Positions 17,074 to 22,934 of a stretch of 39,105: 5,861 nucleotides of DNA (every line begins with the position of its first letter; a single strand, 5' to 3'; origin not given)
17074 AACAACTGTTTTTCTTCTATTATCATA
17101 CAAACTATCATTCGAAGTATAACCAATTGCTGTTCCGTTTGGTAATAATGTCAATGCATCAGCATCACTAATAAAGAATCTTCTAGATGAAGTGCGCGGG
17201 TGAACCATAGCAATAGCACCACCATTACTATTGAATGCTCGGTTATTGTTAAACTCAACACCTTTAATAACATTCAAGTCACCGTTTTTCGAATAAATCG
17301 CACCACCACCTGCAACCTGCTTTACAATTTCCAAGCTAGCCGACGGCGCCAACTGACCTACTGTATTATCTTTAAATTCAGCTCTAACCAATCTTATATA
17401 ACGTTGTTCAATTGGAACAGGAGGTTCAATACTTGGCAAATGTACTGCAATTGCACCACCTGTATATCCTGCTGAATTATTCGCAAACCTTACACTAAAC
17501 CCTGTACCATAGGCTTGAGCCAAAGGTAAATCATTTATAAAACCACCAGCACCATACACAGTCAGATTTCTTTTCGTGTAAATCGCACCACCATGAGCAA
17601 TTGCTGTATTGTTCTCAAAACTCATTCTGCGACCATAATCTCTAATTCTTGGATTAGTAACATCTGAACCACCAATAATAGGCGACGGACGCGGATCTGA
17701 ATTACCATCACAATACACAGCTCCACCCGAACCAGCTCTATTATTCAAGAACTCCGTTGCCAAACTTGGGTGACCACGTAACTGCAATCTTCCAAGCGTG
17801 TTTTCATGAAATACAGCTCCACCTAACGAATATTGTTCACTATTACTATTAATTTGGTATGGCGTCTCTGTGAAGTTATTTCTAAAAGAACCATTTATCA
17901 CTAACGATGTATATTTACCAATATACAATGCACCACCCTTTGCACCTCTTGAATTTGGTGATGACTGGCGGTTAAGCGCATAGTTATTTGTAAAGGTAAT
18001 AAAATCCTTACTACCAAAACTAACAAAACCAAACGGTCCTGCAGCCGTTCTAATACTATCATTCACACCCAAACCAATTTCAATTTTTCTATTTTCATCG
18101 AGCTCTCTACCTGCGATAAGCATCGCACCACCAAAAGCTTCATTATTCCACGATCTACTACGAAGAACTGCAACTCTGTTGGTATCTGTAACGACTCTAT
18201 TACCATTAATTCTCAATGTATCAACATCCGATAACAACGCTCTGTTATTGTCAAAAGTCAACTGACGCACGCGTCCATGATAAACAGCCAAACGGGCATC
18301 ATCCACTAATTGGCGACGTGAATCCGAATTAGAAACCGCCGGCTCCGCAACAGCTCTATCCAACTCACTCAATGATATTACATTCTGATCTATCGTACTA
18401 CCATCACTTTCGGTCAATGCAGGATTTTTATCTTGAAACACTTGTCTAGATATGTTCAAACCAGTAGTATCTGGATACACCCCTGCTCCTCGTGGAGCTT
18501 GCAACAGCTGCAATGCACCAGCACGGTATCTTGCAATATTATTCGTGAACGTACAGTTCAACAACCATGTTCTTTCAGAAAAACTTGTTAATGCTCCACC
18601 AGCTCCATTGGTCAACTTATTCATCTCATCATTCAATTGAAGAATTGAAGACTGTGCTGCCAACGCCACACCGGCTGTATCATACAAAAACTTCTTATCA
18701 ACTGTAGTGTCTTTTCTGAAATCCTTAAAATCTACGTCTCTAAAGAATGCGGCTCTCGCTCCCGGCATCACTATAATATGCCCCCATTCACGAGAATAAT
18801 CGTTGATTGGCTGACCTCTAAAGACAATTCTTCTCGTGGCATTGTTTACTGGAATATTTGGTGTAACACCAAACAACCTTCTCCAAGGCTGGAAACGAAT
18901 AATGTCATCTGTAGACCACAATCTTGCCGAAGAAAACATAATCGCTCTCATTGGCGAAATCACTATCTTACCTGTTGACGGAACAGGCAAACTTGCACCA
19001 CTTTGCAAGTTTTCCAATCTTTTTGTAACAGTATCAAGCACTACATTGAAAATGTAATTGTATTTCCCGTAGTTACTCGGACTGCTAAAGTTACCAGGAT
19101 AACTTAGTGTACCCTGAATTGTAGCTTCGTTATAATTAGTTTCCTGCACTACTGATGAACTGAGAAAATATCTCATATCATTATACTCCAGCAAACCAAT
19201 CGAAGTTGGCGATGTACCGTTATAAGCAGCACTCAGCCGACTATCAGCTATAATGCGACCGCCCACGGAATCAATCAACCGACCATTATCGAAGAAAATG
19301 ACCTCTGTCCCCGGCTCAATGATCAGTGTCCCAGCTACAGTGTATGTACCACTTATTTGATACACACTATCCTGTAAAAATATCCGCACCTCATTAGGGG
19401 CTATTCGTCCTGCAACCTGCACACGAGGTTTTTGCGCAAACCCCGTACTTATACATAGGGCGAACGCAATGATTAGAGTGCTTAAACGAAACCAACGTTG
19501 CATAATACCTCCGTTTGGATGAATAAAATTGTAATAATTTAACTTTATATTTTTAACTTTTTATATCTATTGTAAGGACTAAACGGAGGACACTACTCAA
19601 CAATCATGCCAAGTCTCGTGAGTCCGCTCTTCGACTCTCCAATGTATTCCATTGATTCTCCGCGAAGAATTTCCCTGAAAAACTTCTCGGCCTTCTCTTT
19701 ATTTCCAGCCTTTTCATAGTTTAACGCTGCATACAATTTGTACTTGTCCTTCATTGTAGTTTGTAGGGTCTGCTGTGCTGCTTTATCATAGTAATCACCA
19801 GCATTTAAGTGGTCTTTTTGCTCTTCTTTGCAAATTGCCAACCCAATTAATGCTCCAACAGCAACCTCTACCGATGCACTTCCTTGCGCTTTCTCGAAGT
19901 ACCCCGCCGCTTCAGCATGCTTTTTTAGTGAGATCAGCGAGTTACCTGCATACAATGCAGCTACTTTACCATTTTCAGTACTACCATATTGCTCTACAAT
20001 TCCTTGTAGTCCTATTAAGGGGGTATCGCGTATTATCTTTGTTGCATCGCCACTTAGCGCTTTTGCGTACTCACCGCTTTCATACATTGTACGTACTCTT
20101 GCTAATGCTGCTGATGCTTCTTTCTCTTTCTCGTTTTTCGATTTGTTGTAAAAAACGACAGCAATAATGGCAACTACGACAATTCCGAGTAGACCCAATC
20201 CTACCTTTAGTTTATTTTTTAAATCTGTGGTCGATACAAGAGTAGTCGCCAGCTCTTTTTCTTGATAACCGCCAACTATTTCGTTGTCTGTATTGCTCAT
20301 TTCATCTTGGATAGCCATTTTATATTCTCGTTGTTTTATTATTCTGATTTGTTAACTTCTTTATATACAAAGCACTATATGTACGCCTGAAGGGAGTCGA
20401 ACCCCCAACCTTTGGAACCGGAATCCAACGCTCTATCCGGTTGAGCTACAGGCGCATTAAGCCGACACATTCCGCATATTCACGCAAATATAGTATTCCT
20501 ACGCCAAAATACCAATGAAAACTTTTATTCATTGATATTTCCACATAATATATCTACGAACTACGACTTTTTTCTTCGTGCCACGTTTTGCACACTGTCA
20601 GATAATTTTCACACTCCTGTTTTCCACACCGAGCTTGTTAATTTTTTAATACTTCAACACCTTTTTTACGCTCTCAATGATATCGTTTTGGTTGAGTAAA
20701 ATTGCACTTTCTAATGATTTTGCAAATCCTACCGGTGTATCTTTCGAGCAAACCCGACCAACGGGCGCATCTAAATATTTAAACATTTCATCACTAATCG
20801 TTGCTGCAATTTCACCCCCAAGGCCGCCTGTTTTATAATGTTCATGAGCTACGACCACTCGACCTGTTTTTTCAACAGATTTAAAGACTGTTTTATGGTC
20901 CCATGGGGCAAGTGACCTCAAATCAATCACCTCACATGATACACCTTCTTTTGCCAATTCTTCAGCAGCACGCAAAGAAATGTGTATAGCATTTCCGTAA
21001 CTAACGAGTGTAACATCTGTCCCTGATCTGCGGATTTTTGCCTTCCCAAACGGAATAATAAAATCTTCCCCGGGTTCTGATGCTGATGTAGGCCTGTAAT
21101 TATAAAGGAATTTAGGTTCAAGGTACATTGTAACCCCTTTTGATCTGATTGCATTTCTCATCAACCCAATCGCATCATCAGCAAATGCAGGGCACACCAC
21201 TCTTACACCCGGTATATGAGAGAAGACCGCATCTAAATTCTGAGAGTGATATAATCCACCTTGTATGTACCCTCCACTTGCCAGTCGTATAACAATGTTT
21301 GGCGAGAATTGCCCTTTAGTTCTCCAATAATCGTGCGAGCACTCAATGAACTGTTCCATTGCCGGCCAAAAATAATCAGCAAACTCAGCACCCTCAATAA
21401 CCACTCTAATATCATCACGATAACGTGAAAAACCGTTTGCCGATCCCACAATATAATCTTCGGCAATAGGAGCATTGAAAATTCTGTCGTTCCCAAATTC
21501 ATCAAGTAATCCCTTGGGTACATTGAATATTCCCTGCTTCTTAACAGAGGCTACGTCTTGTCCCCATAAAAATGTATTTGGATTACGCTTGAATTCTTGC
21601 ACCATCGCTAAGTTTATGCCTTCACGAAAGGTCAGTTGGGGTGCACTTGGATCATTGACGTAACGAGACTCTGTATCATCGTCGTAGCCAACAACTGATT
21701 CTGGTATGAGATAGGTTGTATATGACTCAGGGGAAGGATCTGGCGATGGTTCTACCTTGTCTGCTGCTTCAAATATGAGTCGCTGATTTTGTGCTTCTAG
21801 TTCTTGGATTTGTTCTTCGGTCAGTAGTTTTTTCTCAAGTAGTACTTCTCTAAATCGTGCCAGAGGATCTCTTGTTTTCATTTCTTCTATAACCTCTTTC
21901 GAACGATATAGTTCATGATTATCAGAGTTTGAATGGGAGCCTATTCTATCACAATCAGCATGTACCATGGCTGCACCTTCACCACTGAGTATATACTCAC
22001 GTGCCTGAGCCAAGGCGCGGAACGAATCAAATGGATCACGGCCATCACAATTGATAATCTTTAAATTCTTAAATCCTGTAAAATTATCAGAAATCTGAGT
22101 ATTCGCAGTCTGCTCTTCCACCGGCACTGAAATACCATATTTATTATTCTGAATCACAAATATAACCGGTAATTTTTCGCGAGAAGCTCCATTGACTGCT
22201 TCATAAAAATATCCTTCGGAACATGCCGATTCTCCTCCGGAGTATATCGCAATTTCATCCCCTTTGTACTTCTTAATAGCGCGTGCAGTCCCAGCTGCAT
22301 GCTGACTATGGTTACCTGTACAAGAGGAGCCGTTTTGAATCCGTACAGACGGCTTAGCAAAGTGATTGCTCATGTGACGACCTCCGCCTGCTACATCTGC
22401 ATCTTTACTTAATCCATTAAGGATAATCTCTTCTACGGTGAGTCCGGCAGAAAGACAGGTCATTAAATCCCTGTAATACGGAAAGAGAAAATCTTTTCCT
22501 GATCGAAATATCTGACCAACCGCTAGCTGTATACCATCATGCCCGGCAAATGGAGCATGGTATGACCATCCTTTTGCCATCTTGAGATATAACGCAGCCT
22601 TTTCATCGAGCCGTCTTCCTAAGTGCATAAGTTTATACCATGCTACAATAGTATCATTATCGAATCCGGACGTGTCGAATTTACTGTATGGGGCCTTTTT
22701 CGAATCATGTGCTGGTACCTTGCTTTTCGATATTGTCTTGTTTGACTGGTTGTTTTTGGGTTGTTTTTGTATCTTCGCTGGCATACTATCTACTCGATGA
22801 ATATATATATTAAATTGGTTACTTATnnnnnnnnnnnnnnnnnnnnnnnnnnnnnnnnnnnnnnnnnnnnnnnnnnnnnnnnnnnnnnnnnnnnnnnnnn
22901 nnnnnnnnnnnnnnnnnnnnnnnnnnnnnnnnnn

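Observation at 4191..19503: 15-kb block of five consecutive T9SS-tagged secreted proteins (~5,030 aa) with no recognisable enzymes: candidate undescribed cell-surface assembly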

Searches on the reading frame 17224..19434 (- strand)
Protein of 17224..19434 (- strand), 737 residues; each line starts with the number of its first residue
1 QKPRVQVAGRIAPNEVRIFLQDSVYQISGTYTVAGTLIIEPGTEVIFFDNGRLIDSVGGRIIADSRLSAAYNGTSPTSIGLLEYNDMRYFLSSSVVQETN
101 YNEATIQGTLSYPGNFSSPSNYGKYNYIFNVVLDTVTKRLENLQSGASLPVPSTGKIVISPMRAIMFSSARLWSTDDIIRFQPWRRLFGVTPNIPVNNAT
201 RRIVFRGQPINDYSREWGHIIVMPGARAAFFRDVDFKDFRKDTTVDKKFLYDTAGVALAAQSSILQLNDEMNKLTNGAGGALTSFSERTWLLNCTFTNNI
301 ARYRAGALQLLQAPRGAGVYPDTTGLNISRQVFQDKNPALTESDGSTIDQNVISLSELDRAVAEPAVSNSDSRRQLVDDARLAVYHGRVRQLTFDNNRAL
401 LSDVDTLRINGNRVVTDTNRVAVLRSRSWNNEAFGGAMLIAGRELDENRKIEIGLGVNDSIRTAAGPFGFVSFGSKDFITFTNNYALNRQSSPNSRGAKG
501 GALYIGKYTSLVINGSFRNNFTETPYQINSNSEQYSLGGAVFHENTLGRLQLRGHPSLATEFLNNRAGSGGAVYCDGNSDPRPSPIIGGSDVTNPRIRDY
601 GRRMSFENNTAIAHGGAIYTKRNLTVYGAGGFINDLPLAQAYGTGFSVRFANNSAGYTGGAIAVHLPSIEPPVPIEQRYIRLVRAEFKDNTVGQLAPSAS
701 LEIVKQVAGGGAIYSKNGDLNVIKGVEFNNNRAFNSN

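Call 64: search_protein_families(library=pfam, proteins=[window:17224-19434:-], max_evalue=1)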
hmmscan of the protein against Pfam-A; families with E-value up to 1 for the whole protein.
window:17224-19434:- (737 aa): 1 family
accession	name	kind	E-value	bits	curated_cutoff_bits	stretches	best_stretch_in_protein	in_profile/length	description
PF02415.23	Chlam_PMP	-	5.9e-15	54.2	20.6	4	605-621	3-19/19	Chlamydia polymorphic membrane protein (Chlamydia_PMP) repeat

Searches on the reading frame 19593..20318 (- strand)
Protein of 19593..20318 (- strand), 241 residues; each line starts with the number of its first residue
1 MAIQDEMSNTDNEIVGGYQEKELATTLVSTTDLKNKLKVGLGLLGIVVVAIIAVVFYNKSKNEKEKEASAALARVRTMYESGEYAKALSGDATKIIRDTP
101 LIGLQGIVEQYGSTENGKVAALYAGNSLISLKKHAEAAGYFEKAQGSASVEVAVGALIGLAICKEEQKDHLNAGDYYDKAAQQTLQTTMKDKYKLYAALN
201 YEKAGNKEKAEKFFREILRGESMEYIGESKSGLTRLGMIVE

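Call 6: search_protein_families(library=pfam, proteins=[window:19593-20318:-], max_evalue=0.001)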
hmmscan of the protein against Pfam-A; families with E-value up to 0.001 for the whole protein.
window:19593-20318:- (241 aa): 5 families
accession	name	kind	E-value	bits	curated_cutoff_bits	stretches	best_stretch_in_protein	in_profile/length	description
PF13424.12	TPR_12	-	3.2e-05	24.5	30.1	1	156-219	5-73/77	Tetratricopeptide repeat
PF07719.23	TPR_2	-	0.00011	22.5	27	0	196-219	6-29/34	Tetratricopeptide repeat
PF13432.12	TPR_16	-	0.00014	22.6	32.7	0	125-182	4-59/65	Tetratricopeptide repeat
PF25062.1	ARM_TT21_N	-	0.00035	20.8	40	1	105-219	14-128/222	Tetratricopeptide repeat protein 21 N-terminal ARM repeat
PF13174.12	TPR_6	-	0.00058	20.8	26.3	0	195-218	4-27/33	Tetratricopeptide repeat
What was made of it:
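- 19593..20318 (-): 241-aa membrane-anchored TPR protein (YfgM/TPR_21-like), 89 nt upstream of A. TPR Pfam hits (call 6).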

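Call 82: search_protein_families(library=ncbifam, proteins=[window:19593-20318:-], max_evalue=0.01)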
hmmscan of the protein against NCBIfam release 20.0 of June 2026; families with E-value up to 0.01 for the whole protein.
window:19593-20318:- (241 aa): 2 families
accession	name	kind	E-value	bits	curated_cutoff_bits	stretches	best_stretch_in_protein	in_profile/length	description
TIGR02795.1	tol_pal_ybgF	equivalog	0.0039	17.8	90.1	0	105-182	26-104/119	tol-pal system protein YbgF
TIGR02521.1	type_IV_pilW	equivalog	0.0074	15.9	154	0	125-184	106-165/234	type IV pilus biogenesis/stability protein PilW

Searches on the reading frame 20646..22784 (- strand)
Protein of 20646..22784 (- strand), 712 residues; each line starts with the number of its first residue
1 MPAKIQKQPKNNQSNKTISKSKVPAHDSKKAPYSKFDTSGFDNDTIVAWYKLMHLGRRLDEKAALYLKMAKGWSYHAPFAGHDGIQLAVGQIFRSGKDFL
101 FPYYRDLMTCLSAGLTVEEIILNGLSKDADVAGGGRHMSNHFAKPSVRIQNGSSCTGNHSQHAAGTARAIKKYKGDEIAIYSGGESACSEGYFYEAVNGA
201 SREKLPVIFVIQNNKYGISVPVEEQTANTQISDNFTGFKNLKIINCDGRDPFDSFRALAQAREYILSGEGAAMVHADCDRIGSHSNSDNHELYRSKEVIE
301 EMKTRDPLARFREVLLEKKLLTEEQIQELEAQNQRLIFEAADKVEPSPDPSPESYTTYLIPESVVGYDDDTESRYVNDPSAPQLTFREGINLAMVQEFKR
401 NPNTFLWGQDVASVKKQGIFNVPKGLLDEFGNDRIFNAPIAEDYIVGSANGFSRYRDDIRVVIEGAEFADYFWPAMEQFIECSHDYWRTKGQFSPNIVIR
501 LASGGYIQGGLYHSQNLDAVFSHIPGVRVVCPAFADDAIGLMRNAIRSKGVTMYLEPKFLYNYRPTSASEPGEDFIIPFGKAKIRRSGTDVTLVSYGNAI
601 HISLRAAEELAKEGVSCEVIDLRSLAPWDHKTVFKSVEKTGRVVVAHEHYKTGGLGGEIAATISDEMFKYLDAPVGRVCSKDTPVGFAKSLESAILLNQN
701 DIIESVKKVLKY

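Call 6: search_protein_families(library=pfam, proteins=[window:20646-22784:-], max_evalue=0.001)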
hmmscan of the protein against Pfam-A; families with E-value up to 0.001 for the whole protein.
window:20646-22784:- (712 aa): 3 families
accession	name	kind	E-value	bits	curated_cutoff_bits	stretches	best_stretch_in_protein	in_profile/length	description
PF00676.26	E1_dh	-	1e-55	189.3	22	1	51-352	2-299/300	Dehydrogenase E1 component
PF02780.25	Transketolase_C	-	1.8e-41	141.3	25.9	1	580-702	1-124/124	Transketolase, C-terminal domain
PF02779.29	Transket_pyr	-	3.4e-24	85.9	27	1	384-561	3-172/174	Transketolase, pyrimidine binding domain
